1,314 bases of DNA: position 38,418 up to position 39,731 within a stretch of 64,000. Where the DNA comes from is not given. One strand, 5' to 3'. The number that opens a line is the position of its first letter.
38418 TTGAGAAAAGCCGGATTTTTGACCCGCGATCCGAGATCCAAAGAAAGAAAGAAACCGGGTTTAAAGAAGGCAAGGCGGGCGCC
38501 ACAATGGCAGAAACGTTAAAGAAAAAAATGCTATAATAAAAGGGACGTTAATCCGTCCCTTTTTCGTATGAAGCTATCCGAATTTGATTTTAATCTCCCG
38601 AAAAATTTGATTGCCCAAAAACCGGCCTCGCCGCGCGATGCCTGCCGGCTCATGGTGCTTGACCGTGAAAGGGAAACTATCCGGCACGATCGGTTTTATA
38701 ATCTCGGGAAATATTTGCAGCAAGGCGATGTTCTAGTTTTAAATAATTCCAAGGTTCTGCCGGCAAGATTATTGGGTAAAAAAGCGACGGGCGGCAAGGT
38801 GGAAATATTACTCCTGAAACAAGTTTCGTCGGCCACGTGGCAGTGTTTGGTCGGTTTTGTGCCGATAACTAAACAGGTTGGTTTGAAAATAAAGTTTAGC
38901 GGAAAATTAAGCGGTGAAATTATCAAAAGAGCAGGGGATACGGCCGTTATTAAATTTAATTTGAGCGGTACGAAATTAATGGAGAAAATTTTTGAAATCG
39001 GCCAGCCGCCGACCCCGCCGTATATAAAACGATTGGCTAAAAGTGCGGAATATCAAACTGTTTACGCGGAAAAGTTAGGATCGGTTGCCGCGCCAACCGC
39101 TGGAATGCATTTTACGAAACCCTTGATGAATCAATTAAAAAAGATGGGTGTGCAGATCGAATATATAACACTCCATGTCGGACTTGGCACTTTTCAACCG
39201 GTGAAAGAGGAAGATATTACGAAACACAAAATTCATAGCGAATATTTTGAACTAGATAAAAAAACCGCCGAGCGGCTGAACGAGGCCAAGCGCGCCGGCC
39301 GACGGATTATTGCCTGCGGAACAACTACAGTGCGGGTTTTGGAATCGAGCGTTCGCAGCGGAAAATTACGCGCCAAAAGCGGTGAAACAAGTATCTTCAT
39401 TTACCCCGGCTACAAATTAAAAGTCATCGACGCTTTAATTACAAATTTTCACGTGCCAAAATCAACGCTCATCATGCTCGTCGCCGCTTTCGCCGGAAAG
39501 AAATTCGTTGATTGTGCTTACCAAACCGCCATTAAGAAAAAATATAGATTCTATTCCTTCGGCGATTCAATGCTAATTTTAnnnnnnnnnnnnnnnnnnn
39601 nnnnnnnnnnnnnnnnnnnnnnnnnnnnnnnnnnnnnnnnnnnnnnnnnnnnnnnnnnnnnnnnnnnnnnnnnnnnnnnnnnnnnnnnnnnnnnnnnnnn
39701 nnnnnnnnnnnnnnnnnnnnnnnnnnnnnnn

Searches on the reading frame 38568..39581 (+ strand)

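Call 68: search_protein_families(library=pfam, proteins=[window:38568-39581:+], max_evalue=0.00001)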
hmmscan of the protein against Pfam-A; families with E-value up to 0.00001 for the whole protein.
window:38568-39581:+ (338 aa): 1 family
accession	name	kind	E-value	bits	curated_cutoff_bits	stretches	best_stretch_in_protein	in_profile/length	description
PF02547.20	Queuosine_synth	-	3.6e-130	434.3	25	1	3-337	1-322/322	Queuosine biosynthesis protein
